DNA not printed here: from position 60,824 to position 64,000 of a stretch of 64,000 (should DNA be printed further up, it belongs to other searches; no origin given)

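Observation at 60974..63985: Covalently duplicated PilB/GspE-type secretion ATPase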

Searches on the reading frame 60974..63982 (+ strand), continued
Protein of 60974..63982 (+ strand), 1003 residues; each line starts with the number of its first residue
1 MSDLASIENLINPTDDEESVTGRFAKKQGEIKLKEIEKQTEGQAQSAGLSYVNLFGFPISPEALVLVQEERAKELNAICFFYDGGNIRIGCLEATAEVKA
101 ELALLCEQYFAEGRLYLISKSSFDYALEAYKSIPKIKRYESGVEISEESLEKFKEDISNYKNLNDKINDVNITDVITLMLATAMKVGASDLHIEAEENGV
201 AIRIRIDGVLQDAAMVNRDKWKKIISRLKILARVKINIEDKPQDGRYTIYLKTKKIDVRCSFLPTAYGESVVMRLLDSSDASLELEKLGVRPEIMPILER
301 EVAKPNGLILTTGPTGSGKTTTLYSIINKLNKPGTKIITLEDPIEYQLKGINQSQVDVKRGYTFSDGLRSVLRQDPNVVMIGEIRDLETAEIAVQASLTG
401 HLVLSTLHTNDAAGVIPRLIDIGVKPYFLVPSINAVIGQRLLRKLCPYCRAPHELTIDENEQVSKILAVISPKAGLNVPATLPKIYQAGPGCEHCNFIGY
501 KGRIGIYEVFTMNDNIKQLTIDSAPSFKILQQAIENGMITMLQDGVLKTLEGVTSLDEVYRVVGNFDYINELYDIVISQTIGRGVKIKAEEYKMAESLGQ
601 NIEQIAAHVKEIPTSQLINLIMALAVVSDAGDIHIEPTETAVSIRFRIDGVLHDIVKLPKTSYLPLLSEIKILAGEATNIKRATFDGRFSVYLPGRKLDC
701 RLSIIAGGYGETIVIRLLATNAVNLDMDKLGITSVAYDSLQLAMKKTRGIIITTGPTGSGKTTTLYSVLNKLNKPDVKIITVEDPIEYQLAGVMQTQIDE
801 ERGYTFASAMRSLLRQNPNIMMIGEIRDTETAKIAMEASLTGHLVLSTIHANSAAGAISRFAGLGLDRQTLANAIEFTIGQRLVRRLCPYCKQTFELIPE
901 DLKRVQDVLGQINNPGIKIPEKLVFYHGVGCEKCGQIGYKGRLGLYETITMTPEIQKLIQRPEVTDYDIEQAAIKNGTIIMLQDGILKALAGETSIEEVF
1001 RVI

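Call 37: find_related_loci(query=window:60974-63982:+, collection=genome_contigs, flank=6000)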
Query window:60974-63982:+ (1003 aa) in genome_contigs; peptide patterns used: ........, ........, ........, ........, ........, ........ (x = any residue, [..] = any of these).
271 stretches matched a pattern; 168 encode a relative of the query (tblastn E <= 1e-3); the best 80 are kept; 80 distinct loci.
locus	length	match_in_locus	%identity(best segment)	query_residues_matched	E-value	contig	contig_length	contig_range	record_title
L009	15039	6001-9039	88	1-1003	0e+0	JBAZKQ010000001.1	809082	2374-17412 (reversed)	MAG: Patescibacteria group bacterium isolate SO_2017_LW4_148 scaffold_12_c1_LW137-91_2017, whole genome shotgun sequence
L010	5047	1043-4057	84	1-1003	0e+0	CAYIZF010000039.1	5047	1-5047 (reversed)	MAG TPA_asm: uncultured Gammaproteobacteria bacterium isolate ERP122455_co1_171 genome assembly, contig: NODE_6882_lengt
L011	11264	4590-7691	84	1-1003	0e+0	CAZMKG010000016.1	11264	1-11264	MAG TPA_asm: uncultured Gammaproteobacteria bacterium isolate SRP263991_co7_264 genome assembly, contig: NODE_11466_leng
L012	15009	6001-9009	84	1-1003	0e+0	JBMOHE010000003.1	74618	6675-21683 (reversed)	MAG: Patescibacteria group bacterium isolate Deming_bin.335 contig499, whole genome shotgun sequence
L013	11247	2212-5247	80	2-1003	0e+0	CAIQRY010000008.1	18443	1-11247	uncultured bacterium isolate AM-lipid-02-D9_bin-0787 genome assembly, contig: bin-0787:08/68, whole genome shotgun seque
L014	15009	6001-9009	81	1-1003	0e+0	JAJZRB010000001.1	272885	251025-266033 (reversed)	MAG: bacterium isolate SKS1.bin72 NODE_26_length_272885_cov_4.865577, whole genome shotgun sequence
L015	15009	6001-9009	80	1-1003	0e+0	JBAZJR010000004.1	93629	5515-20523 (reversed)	MAG: Patescibacteria group bacterium isolate SO_2017_LW4_124 scaffold_731_c1_LW137-91_2017, whole genome shotgun sequenc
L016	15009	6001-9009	80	1-1003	0e+0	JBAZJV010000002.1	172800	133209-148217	MAG: Patescibacteria group bacterium isolate SO_2017_LW4_128 scaffold_278_c1_LW137-91_2017, whole genome shotgun sequenc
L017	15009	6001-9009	79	1-1003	0e+0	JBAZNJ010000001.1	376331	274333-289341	MAG: Patescibacteria group bacterium isolate SO_2017_LW4_64 scaffold_72_c1_LW137-91_2017, whole genome shotgun sequence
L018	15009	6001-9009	78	1-1003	0e+0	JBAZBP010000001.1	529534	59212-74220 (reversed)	MAG: Patescibacteria group bacterium isolate SO_2017_GW1_115 NODE_100_length_529534_cov_2.059285_OW334_2017, whole genom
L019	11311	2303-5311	77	1-1003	0e+0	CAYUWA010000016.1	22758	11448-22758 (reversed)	MAG TPA_asm: uncultured Gammaproteobacteria bacterium isolate binchicken_co113_83 genome assembly, contig: NODE_2508_len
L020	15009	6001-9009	78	1-1003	0e+0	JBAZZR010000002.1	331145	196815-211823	MAG: Patescibacteria group bacterium isolate SO_2017_GW3_20 scaffold_3_c2_OW296A_2017, whole genome shotgun sequence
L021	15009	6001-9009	78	1-1003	0e+0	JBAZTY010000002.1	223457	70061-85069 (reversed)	MAG: Patescibacteria group bacterium isolate SO_2017_GW1_214 NODE_441_length_223457_cov_2.688940_OW334_2017, whole genom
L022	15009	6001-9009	79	1-1003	0e+0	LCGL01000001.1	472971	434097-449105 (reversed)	MAG: Candidatus Falkowbacteria bacterium GW2011_GWF2_43_32 UV95_C0001, whole genome shotgun sequence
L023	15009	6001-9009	78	1-1003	0e+0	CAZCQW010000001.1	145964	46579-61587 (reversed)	MAG TPA_asm: uncultured Gammaproteobacteria bacterium isolate SRP285395_co1_539 genome assembly, contig: NODE_75_length_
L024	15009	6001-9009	79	1-1003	0e+0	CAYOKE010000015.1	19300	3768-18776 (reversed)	MAG TPA_asm: uncultured Gammaproteobacteria bacterium isolate SRP263991_co1_502 genome assembly, contig: NODE_4061_lengt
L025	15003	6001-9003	77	1-1003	0e+0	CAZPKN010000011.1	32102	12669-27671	MAG TPA_asm: uncultured Gammaproteobacteria bacterium isolate binchicken_co212_18 genome assembly, contig: NODE_2012_len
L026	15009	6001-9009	78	1-1003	0e+0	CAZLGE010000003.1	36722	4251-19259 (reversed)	MAG TPA_asm: uncultured Gammaproteobacteria bacterium isolate binchicken_co269_228 genome assembly, contig: NODE_959_len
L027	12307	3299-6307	77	1-1003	0e+0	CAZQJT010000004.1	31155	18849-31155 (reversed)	MAG TPA_asm: uncultured Gammaproteobacteria bacterium isolate binchicken_co39_618 genome assembly, contig: NODE_3477_len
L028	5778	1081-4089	77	1-1003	0e+0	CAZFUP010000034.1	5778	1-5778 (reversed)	MAG TPA_asm: uncultured Gammaproteobacteria bacterium isolate SRP239243_co1_442 genome assembly, contig: NODE_25048_leng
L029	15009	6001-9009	76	1-1003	0e+0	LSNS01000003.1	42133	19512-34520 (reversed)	MAG: Parcubacteria group bacterium M6-OD1-4 Contig3808, whole genome shotgun sequence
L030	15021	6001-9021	75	1-1003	0e+0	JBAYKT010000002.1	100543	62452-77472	MAG: Patescibacteria group bacterium isolate SO_2016_GW1_86 scaffold00472_OW334_2016, whole genome shotgun sequence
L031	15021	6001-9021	75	1-1003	0e+0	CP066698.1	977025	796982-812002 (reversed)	MAG: Candidatus Falkowbacteria bacterium isolate NC_groundwater_1683_Pr3_B-0.1um_40_26 chromosome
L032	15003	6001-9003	75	1-1003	0e+0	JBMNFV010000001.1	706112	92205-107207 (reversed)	MAG: Patescibacteria group bacterium isolate SBF912LR0FQ0006 contig_46519, whole genome shotgun sequence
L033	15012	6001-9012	75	1-1003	0e+0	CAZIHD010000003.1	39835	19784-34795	MAG TPA_asm: uncultured Gammaproteobacteria bacterium isolate SRP089250_co1_144 genome assembly, contig: NODE_1394_lengt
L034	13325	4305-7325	75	1-1003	0e+0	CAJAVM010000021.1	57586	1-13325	uncultured bacterium isolate Loc080925-6m_bin-0519 genome assembly, contig: bin-0519:21/27, whole genome shotgun sequenc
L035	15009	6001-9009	76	1-1003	0e+0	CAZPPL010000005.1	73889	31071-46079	MAG TPA_asm: uncultured Gammaproteobacteria bacterium isolate SRP128015_co4_28 genome assembly, contig: NODE_70_length_7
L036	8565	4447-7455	76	1-1003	0e+0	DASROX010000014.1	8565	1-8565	MAG TPA_asm: Candidatus Saccharimonadales bacterium isolate SMAG_U10279 k141_260024, whole genome shotgun sequence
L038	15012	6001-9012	74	1-1003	0e+0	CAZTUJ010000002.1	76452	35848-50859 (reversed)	MAG TPA_asm: uncultured Gammaproteobacteria bacterium isolate SRP272421_co2_96 genome assembly, contig: NODE_429_length_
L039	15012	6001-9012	74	1-1003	0e+0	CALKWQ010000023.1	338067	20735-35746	MAG TPA_asm: uncultured bacterium isolate SRR6007447_bin.26_CONCOCT_v1.1_MAG genome assembly, contig: ERZ724101.3, whole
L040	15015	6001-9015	73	1-1003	0e+0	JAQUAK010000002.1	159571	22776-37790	MAG: Patescibacteria group bacterium isolate STC_82 NODE_227_length_159571_cov_7.346065_Sandtown_C, whole genome shotgun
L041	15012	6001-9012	73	1-1003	0e+0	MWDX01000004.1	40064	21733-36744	MAG: Parcubacteria group bacterium ADurb.Bin115 BWX82_contig000004, whole genome shotgun sequence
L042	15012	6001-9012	72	1-1003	0e+0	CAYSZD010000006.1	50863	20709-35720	MAG TPA_asm: uncultured Gammaproteobacteria bacterium isolate SRP263991_co7_112 genome assembly, contig: NODE_659_length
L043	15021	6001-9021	76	1-1003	0e+0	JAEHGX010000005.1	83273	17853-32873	Candidatus Falkowbacteria bacterium S5_I03 S5_I03__5, whole genome shotgun sequence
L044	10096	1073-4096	73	1-1003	0e+0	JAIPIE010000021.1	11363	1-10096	MAG: Patescibacteria group bacterium isolate Tobar13.5m-G67 Tobar13-5m-C6504, whole genome shotgun sequence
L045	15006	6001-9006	72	1-1003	0e+0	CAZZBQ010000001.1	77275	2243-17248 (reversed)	MAG TPA_asm: uncultured Gammaproteobacteria bacterium isolate SRP294416_co1_773 genome assembly, contig: NODE_366_length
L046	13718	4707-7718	72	1-1003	0e+0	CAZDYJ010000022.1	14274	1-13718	MAG TPA_asm: uncultured Gammaproteobacteria bacterium isolate binchicken_co39_574 genome assembly, contig: NODE_10270_le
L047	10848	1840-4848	72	1-1003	0e+0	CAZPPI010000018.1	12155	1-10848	MAG TPA_asm: uncultured Gammaproteobacteria bacterium isolate SRP294416_co1_755 genome assembly, contig: NODE_11378_leng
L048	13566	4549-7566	72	1-1003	0e+0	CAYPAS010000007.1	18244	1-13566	MAG TPA_asm: uncultured Gammaproteobacteria bacterium isolate binchicken_co206_313 genome assembly, contig: NODE_4210_le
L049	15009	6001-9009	79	1-1003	0e+0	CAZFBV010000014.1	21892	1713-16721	MAG TPA_asm: uncultured Gammaproteobacteria bacterium isolate SRP170004_co1_568 genome assembly, contig: NODE_3614_lengt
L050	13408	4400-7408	72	1-1003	0e+0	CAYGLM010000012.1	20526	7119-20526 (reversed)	MAG TPA_asm: uncultured Gammaproteobacteria bacterium isolate ERP113451_co4_283 genome assembly, contig: NODE_1301_lengt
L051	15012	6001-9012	71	1-1003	0e+0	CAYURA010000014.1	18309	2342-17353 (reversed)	MAG TPA_asm: uncultured Gammaproteobacteria bacterium isolate SRP192927_co2_129 genome assembly, contig: NODE_4841_lengt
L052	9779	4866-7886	70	1-1003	0e+0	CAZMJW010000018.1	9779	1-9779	MAG TPA_asm: uncultured Gammaproteobacteria bacterium isolate binchicken_co39_573 genome assembly, contig: NODE_16216_le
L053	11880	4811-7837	71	1-1003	0e+0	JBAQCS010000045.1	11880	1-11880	MAG: Patescibacteria group bacterium isolate MFD12010_ilm_asm_bin15 k127_163623, whole genome shotgun sequence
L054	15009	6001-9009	79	1-1003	0e+0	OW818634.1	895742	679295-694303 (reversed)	metagenome genome assembly, chromosome: 1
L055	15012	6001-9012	71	1-1003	0e+0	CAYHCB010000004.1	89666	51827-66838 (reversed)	MAG TPA_asm: uncultured Gammaproteobacteria bacterium isolate ERP119702_co1_231 genome assembly, contig: NODE_149_length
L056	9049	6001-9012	70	1-1003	0e+0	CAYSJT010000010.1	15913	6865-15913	MAG TPA_asm: uncultured Gammaproteobacteria bacterium isolate binchicken_co246_376 genome assembly, contig: NODE_4728_le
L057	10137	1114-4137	70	1-1003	0e+0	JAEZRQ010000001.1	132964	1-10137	MAG: Candidatus Parcubacteria bacterium isolate OH_PDB_195 k127_1009789, whole genome shotgun sequence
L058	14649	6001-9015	70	1-1003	0e+0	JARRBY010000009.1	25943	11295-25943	MAG: Patescibacteria group bacterium isolate DJKA110_ANT-KO_bin.16 scaffold_448, whole genome shotgun sequence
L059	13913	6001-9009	71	1-1003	0e+0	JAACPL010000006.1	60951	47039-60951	MAG: Candidatus Falkowbacteria bacterium isolate CG_2015-02_33_13 CG_2015-02_curated_scaffold_240, whole genome shotgun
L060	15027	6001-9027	70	1-1003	0e+0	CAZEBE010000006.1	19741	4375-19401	MAG TPA_asm: uncultured Gammaproteobacteria bacterium isolate SRP192927_co1_989 genome assembly, contig: NODE_5518_lengt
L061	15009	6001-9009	76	1-1003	0e+0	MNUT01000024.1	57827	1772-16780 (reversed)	MAG: Candidatus Falkowbacteria bacterium CG1_02_37_21 cg1_0.2_scaffold_237_c, whole genome shotgun sequence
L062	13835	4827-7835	71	1-1003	0e+0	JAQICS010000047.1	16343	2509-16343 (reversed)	MAG: Patescibacteria group bacterium isolate GH54 k119_222778, whole genome shotgun sequence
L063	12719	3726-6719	70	6-1003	0e+0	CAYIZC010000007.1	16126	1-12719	MAG TPA_asm: uncultured Gammaproteobacteria bacterium isolate ERP122455_co1_170 genome assembly, contig: NODE_713_length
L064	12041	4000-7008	69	1-1003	0e+0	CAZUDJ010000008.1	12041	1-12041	MAG TPA_asm: uncultured Gammaproteobacteria bacterium isolate binchicken_co59_88 genome assembly, contig: NODE_12384_len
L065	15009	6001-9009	68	1-1003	0e+0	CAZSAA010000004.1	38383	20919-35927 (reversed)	MAG TPA_asm: uncultured Gammaproteobacteria bacterium isolate SRP192927_co2_182 genome assembly, contig: NODE_1246_lengt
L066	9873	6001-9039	69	6-1003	0e+0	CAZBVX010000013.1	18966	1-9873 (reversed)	MAG TPA_asm: uncultured Gammaproteobacteria bacterium isolate SRP294416_co1_736 genome assembly, contig: NODE_5793_lengt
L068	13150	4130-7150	75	1-1003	0e+0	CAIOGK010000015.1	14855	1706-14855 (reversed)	Candidatus Falkowbacteria bacterium isolate Loclat_bin-04004 genome assembly, contig: bin-04004:015/137, whole genome sh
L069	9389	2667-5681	68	1-1003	0e+0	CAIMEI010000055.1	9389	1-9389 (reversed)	Candidatus Falkowbacteria bacterium isolate AlinenLipids_bin-9750 genome assembly, contig: bin-9750:055/189, whole genom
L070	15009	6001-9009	73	1-1003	0e+0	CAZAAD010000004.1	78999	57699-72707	MAG TPA_asm: uncultured Gammaproteobacteria bacterium isolate SRP263991_co1_89 genome assembly, contig: NODE_236_length_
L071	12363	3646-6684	89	1-1003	0e+0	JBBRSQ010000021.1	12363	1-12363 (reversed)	MAG: Patescibacteria group bacterium isolate La2_metabat2.105 La2_metabat2.105_K_338568L12363_cov_29.4192, whole genome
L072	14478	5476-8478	79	3-1003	0e+0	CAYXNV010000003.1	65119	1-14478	MAG TPA_asm: uncultured Gammaproteobacteria bacterium isolate SRP167671_co1_111 genome assembly, contig: NODE_451_length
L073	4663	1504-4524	67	1-1003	0e+0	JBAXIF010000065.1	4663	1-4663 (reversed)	MAG: Candidatus Falkowbacteria bacterium isolate ELA342 MAG342_65, whole genome shotgun sequence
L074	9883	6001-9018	67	1-1003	0e+0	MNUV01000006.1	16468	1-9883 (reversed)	MAG: Candidatus Falkowbacteria bacterium CG1_02_41_21 cg1_0.2_scaffold_3107_c, whole genome shotgun sequence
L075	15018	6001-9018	67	1-1003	0e+0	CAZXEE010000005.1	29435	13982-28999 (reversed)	MAG TPA_asm: uncultured Gammaproteobacteria bacterium isolate SRP192927_co4_30 genome assembly, contig: NODE_2604_length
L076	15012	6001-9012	81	1-1003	0e+0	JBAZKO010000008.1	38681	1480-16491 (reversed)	MAG: Patescibacteria group bacterium isolate SO_2017_LW4_145 scaffold_1802_c2_LW137-91_2017, whole genome shotgun sequen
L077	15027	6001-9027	68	1-1003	0e+0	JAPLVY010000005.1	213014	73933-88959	MAG: Candidatus Falkowbacteria bacterium isolate LacPavin_0818_WC55_MAG_40_9 LacPavin_0818_WC55_scaffold_42013, whole ge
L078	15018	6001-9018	67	1-1003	0e+0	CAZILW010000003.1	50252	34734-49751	MAG TPA_asm: uncultured Gammaproteobacteria bacterium isolate SRP241326_co1_352 genome assembly, contig: NODE_1138_lengt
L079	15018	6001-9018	65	1-1003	0e+0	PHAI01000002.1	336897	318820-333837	MAG: Candidatus Falkowbacteria bacterium HGW-Falkowbacteria-1 08E140C01_scaffold_54, whole genome shotgun sequence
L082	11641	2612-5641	68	1-1003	0e+0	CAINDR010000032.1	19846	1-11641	Candidatus Falkowbacteria bacterium isolate Loclat_bin-10343 genome assembly, contig: bin-10343:32/64, whole genome shot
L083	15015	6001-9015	68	1-1003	0e+0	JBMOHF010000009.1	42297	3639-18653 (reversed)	MAG: Patescibacteria group bacterium isolate Deming_bin.338 contig1627, whole genome shotgun sequence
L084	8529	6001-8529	79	1-1003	0e+0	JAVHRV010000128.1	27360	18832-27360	MAG: Patescibacteria group bacterium isolate WB02no5_39_7 NODE_883_length_27360_cov_4.726863, whole genome shotgun seque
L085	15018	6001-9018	66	1-1003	0e+0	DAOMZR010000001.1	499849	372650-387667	MAG TPA_asm: bacterium isolate AMR_MDS_3994 NODE_1_length_499849_cov_113.060813, whole genome shotgun sequence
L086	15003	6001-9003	64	4-1003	0e+0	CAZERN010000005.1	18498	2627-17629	MAG TPA_asm: uncultured Gammaproteobacteria bacterium isolate binchicken_co59_795 genome assembly, contig: NODE_6498_len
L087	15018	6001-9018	66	1-1003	0e+0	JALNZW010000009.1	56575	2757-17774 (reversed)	MAG: Patescibacteria group bacterium isolate SO_2017_LW2 bin 120 scaffold_1270_c1_LW138R_2017, whole genome shotgun sequ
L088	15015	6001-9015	64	1-1003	0e+0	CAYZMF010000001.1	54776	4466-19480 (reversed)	MAG TPA_asm: uncultured Gammaproteobacteria bacterium isolate binchicken_co157_726 genome assembly, contig: NODE_965_len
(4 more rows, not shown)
